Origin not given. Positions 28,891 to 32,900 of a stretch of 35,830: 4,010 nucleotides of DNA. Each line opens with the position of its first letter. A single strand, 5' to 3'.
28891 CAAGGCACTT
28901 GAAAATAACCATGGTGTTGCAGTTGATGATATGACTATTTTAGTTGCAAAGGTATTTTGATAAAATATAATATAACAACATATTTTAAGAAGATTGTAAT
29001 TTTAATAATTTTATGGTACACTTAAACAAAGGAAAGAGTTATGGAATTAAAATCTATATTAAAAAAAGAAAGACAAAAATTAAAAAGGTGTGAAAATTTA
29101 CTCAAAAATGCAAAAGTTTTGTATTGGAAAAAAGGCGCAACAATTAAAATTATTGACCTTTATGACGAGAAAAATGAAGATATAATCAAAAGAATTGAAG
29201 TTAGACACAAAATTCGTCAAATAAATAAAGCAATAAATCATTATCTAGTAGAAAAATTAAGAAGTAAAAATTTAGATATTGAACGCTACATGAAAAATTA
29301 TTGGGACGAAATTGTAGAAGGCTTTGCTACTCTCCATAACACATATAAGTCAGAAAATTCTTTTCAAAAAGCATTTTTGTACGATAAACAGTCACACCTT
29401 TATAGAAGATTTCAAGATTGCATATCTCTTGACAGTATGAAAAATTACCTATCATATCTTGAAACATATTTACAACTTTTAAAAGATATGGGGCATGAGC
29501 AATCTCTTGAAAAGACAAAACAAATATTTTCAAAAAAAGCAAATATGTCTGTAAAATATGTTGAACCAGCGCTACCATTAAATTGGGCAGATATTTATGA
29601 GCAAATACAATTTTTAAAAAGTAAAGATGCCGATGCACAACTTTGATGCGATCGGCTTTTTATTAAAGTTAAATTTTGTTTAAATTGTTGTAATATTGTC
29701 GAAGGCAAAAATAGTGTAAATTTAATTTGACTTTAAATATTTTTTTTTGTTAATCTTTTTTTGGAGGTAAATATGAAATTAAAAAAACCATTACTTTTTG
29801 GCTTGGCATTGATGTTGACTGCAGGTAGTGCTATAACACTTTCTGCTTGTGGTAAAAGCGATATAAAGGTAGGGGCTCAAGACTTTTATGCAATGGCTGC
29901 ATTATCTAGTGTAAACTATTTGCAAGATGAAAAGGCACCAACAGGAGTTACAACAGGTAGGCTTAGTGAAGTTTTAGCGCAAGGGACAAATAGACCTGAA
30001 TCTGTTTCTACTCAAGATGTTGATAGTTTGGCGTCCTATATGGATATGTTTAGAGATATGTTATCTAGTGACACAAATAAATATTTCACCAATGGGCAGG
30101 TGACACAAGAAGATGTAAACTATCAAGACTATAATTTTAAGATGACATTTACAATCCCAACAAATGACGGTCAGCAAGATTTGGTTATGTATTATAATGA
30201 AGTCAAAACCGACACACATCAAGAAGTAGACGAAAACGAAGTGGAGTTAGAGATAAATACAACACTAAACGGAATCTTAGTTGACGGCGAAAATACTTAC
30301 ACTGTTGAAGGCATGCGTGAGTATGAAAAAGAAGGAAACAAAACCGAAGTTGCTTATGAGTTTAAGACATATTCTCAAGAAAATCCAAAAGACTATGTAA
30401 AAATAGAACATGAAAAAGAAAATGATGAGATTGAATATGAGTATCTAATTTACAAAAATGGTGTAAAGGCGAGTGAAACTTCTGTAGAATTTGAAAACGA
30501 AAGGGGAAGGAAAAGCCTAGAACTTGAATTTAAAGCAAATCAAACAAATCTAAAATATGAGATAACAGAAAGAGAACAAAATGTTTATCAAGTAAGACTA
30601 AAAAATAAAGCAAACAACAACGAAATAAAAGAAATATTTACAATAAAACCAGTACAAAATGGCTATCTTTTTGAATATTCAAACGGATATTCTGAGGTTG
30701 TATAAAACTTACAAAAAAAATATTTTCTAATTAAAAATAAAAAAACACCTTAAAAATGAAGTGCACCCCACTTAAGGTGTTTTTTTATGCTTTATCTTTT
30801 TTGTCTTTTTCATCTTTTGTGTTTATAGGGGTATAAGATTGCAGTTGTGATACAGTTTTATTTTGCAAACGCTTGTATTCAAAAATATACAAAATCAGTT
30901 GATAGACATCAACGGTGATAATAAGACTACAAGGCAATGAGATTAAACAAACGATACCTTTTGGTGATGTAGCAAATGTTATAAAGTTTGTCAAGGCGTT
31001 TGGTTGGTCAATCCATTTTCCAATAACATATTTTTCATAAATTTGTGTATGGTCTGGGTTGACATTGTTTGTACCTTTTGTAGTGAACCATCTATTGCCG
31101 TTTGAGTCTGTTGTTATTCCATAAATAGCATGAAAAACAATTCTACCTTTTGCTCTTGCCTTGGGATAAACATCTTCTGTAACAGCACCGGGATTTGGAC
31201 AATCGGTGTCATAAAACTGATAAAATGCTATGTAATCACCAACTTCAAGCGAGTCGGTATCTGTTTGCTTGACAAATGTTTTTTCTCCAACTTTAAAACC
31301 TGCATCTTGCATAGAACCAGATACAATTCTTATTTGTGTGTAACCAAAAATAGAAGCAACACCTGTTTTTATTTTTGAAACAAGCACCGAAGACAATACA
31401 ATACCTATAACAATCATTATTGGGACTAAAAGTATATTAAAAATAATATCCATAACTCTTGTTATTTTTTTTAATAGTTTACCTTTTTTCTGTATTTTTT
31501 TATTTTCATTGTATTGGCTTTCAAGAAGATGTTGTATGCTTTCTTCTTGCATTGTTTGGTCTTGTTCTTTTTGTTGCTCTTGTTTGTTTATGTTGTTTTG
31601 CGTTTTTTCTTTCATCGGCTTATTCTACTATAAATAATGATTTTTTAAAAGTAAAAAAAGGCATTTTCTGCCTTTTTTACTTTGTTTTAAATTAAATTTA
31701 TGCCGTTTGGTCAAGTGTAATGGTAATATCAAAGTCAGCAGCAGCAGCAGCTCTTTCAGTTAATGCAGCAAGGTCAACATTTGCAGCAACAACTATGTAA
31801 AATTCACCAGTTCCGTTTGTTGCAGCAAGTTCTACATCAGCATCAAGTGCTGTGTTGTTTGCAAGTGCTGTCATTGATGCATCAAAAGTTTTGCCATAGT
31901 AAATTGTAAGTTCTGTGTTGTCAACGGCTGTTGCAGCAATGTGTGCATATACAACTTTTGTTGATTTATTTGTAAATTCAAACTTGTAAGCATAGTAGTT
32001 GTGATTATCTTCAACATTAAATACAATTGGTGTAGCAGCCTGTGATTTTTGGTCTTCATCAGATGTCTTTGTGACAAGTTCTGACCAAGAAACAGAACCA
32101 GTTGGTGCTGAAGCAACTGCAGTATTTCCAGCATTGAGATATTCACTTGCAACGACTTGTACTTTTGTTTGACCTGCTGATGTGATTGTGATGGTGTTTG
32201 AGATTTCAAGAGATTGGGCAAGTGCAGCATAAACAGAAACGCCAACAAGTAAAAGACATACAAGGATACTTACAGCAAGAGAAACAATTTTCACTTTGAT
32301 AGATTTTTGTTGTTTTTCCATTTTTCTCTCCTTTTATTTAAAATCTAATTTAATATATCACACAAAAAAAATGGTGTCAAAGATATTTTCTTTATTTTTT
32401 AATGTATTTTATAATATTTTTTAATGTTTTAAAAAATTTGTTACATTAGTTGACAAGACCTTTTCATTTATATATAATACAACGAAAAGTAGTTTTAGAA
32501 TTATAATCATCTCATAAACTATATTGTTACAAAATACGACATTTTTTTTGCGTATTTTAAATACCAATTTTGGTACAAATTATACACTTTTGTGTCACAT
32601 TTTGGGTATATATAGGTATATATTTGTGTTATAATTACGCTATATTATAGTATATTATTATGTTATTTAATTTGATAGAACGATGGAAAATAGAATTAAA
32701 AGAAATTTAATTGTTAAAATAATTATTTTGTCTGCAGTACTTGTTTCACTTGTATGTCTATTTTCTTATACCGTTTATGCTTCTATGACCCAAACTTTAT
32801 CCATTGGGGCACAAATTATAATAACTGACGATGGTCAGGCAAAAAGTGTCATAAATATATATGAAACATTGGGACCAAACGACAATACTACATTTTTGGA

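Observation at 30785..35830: SipW-type peptidase, two paralogous small secreted proteins and a giant GLUG-repeat protein: a candidate uncharacterised surface-fibre/adhesin system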

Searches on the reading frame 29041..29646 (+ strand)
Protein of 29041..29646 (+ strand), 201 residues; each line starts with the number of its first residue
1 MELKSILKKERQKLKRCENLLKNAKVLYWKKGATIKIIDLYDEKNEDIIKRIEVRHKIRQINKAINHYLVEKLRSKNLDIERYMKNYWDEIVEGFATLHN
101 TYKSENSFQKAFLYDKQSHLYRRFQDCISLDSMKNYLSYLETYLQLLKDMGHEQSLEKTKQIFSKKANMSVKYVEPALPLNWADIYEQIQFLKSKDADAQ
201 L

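Call 5: search_protein_families(library=pfam, proteins=[window:29041-29646:+], max_evalue=1)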
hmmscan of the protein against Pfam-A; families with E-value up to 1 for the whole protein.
window:29041-29646:+ (201 aa): 3 families
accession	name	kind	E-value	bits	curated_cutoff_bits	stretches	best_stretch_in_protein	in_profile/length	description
PF21626.2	TetR-C_39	-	0.013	16.4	27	1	19-91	23-90/96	Tetracyclin repressor, C-terminal domain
PF11178.13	DUF2963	-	0.014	15.2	22.6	1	30-52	3-25/52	Protein of unknown function (DUF2963)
PF07569.16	Hira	-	0.1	12.7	25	1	94-157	151-214/220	TUP1-like enhancer of split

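Call 6: search_protein_families(library=ncbifam, proteins=[window:29041-29646:+], max_evalue=1)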
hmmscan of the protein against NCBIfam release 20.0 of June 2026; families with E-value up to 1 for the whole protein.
window:29041-29646:+ (201 aa): 4 families
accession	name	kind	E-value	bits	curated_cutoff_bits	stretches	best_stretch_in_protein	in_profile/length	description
NF043042.1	T4SS_Lem8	equivalog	0.0029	16.4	1000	1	124-185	94-155/524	Dot/Icm T4SS effector Lem8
NF053561.1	Rkd2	equivalog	0.023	14.4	290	1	39-101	106-168/196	arcadin-2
TIGR02855.1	spore_yabG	equivalog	0.033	13.5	270.4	1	30-147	12-128/283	sporulation peptidase YabG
NF004471.0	PRK05803.1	subfamily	0.063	12.5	252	1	15-72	124-180/235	RNA polymerase sporulation sigma factor SigK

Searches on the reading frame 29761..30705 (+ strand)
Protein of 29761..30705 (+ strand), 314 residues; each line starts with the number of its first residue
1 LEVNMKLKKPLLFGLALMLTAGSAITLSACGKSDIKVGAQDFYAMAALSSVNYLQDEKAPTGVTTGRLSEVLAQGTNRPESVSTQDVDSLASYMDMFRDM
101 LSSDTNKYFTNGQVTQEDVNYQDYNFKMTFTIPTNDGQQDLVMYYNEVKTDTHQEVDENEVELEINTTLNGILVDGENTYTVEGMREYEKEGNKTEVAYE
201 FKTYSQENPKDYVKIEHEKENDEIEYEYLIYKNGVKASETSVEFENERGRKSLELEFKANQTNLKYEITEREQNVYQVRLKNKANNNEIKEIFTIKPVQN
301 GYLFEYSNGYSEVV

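Call 5: search_protein_families(library=pfam, proteins=[window:29761-30705:+], max_evalue=1)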
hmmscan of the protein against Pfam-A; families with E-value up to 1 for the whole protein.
window:29761-30705:+ (314 aa): 2 families
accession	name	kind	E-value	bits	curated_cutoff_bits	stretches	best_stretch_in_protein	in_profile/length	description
PF05504.16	Spore_GerAC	-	0.0068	17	23.6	1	128-194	33-104/167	Spore germination B3/ GerAC like, C-terminal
PF23253.1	KH_PARP14_6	-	0.087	13.3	27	1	142-186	14-60/68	PARP14, sixth type I KH domain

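Call 6: search_protein_families(library=ncbifam, proteins=[window:29761-30705:+], max_evalue=1)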
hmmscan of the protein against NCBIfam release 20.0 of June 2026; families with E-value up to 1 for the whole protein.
window:29761-30705:+ (314 aa): 3 families
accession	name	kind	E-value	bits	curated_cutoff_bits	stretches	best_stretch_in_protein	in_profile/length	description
TIGR01911.1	HesB_rel_seleno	subfamily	0.024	15.2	66.35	1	187-227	16-58/92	HesB-like protein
NF049933.1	TransAntitermCspE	equivalog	0.12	12.6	120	1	132-171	20-60/69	transcription antiterminator/RNA stability regulator CspE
NF047408.1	SA0632_fam_LP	equivalog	0.17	11.6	70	1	17-36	5-24/68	SA0632 family lipoprotein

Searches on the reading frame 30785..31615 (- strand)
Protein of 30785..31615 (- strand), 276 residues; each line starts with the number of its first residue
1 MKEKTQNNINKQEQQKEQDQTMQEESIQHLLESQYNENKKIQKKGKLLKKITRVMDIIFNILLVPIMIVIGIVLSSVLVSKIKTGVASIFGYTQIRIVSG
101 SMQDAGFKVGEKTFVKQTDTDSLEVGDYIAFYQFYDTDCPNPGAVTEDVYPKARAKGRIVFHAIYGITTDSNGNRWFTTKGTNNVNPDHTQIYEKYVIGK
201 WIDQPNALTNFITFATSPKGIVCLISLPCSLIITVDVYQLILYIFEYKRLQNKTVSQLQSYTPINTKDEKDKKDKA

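Call 5: search_protein_families(library=pfam, proteins=[window:30785-31615:-], max_evalue=1)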
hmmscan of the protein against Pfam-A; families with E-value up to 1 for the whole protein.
window:30785-31615:- (276 aa): 2 families
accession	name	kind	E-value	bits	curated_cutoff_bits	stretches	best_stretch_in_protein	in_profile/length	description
PF06589.16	CRA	-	0.096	13.2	26.6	1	4-63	45-104/123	Circumsporozoite-related antigen (CRA)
PF17628.7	IncD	-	0.21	11.8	27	1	57-94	41-78/141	Inclusion membrane protein D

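Call 6: search_protein_families(library=ncbifam, proteins=[window:30785-31615:-], max_evalue=1)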
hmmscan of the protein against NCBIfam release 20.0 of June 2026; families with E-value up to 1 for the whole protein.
window:30785-31615:- (276 aa): 3 families
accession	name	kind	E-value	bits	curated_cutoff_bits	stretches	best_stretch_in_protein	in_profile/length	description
TIGR02228.1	sigpep_I_arch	equivalog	2.9e-16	59.7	51.85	1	58-237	3-155/158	signal peptidase I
NF046067.1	SigPepSipWBacil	equivalog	2.1e-15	56.8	190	2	148-251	73-176/189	signal peptidase I SipW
NF033483.0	PknB_PASTA_kin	equivalog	0.0036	16.4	450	1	7-119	289-399/563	Stk1 family PASTA domain-containing Ser/Thr kinase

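Call 41: search_solved_structures(query=window:30785-31615:-, max_evalue=1, show_alignments=2)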
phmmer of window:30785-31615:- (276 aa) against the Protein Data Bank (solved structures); distinct sequences matched with E-value up to 1: 2.
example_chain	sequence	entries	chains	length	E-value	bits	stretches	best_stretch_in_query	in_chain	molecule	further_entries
7p2p_A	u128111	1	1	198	0.21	14.2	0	117-187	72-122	Signal peptidase complex catalytic subunit SEC11A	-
9rjb_A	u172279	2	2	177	0.32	13.6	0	160-195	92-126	Signal peptidase complex catalytic subunit SEC11A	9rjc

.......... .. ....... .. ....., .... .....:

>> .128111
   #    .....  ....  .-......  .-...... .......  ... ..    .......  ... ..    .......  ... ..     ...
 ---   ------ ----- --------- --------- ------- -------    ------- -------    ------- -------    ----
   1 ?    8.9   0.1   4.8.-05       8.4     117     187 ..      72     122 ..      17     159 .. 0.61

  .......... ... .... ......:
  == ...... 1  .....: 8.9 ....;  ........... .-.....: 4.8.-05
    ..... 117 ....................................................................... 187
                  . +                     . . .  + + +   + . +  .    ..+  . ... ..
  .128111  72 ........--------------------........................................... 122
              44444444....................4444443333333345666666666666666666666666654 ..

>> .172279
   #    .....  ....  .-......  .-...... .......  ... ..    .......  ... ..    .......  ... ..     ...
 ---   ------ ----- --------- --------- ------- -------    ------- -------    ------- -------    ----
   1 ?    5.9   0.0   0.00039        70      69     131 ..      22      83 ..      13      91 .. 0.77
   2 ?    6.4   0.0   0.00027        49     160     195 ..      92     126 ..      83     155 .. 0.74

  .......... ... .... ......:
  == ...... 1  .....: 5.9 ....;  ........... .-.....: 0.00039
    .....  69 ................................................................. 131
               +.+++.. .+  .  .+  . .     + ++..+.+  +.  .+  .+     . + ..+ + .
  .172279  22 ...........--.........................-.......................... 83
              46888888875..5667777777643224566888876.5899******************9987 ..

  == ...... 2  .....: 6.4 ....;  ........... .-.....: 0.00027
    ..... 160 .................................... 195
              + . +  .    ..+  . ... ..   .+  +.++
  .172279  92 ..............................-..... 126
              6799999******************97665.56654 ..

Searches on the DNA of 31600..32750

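Call 88: search_rna_families(source=window, start=31600, end=32750, threshold=evalue, max_evalue=1)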
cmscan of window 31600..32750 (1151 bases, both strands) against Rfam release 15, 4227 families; matches with E-value up to 1: 3.
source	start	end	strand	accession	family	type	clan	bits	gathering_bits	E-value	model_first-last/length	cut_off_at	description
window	32360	32401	+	RF02907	patAB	Cis-reg; leader;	-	23.9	92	0.31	1-57/57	no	patAB leader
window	31654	31729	-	RF02057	STnc40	Gene; sRNA;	-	22.6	45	0.35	1-70/70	no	Salmonella enterica sRNA STnc40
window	32177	32236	+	RF01069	purD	Cis-reg;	-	19.7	41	0.63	8-65/125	no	purD RNA motif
